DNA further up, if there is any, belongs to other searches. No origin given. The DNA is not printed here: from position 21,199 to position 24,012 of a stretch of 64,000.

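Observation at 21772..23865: Double anchoring: a C-proximal two-helix membrane hairpin followed by a 624-aa Tyr/Asp/Glu-rich tail of unknown fold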

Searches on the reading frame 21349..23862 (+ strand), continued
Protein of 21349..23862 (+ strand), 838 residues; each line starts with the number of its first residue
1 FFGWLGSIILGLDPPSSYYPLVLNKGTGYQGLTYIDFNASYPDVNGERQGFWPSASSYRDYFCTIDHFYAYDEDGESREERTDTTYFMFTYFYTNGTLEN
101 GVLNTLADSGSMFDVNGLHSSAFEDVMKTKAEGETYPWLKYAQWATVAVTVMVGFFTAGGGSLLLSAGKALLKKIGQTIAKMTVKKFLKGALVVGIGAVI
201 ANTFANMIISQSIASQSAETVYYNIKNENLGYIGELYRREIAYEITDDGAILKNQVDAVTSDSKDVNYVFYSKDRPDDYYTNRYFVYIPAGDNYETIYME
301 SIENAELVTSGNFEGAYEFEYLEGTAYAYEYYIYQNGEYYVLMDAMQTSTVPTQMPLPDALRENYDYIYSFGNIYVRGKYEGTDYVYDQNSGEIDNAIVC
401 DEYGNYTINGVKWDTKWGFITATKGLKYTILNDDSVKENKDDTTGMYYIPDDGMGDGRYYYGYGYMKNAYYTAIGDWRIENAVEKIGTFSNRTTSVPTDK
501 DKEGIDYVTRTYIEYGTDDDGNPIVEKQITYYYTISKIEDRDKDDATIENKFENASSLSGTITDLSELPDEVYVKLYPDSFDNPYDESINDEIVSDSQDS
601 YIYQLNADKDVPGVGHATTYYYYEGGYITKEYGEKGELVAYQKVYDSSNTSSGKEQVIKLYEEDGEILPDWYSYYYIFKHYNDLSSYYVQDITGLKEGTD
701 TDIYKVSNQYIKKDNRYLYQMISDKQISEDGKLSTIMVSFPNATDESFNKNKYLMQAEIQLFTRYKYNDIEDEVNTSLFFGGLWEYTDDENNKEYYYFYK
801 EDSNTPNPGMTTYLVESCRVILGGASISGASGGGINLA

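Call 72: find_related_loci(query=A2, collection=genome_contigs, flank=4000)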
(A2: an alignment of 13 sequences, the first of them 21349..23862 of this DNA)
Query A2 (838 aa) in genome_contigs; peptide patterns used: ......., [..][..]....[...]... (x = any residue, [..] = any of these).
55 stretches matched a pattern; 14 encode a relative of the query (tblastn E <= 1e-3); 14 distinct loci.
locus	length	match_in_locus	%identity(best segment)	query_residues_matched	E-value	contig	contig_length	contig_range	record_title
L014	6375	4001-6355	42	1-772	1e-149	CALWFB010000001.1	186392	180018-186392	MAG: uncultured Clostridia bacterium isolate BRZ_FV__bin19 genome assembly, contig: BRZ_FV__NODE_70_length_186392_cov_6.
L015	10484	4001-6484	48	1-838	0e+0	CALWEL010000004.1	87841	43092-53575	MAG: uncultured Clostridia bacterium isolate BRZ_AM__bin38 genome assembly, contig: BRZ_AM__NODE_323_length_87841_cov_8.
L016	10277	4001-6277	28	10-769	2e-57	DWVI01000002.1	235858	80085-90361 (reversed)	MAG TPA_asm: Candidatus Onthoplasma faecipullorum isolate CHK191-42317 CHK191__C71051_L235858_SAMEA5754835, whole genome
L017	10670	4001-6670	31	5-824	4e-70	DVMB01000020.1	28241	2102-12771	MAG TPA_asm: Candidatus Onthoplasma faecigallinarum isolate 5992 CHK70__C110477_L28241_ERR2241760, whole genome shotgun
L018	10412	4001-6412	28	5-827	3e-44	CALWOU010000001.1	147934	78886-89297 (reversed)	MAG: uncultured Clostridia bacterium isolate BRZ_MB__bin116 genome assembly, contig: BRZ_MB__NODE_171_length_147934_cov_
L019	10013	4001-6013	29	1-630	3e-48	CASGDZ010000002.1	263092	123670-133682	uncultured Christensenella sp. isolate O16_L3_313313_idba_bin.1 genome assembly, contig: O16_L3_313313_idba_bin.1.fa_sca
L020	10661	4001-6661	30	9-827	1e-40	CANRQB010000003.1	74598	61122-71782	MAG: uncultured Clostridia bacterium isolate Lapin-017__bin20 genome assembly, contig: Lapin-017__NODE_139_length_74598_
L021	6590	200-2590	27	23-825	2e-39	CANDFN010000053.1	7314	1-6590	MAG TPA_asm: uncultured Clostridia bacterium isolate ERR6760067_bin.7_metawrap_v1.3_MAG genome assembly, contig: ERZ1280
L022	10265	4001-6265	26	105-833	5e-35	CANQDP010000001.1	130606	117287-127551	MAG: uncultured Clostridia bacterium isolate Lapin-008__bin23 genome assembly, contig: Lapin-008__NODE_123_length_130606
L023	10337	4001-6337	24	67-832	2e-29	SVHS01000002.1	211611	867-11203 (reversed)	MAG: Clostridiales bacterium isolate SIG390 NODE_893_length_211611_cov_3.064761, whole genome shotgun sequence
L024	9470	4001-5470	25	107-627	1e-24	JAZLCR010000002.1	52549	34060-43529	MAG: Candidatus Onthoplasma sp. isolate T1900045048_TC20190041.MAGScoT_cleanbin_000033 SGB_4510_k141_4301877, whole geno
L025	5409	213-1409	28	449-832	7e-19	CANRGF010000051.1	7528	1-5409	MAG: uncultured Clostridia bacterium isolate Lapin-021__bin12 genome assembly, contig: Lapin-021__NODE_11556_length_7528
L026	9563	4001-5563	25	106-650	2e-14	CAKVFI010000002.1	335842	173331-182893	MAG: uncultured Clostridia bacterium isolate REFINED_METABAT215_TOP10_CONTIGS_1500_ASSEMBLY_K77_MERGED__Hadza_MoBio_hadz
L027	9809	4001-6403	25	194-824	4e-13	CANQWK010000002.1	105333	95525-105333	MAG: uncultured Clostridia bacterium isolate Lapin-014__bin47 genome assembly, contig: Lapin-014__NODE_73_length_105333_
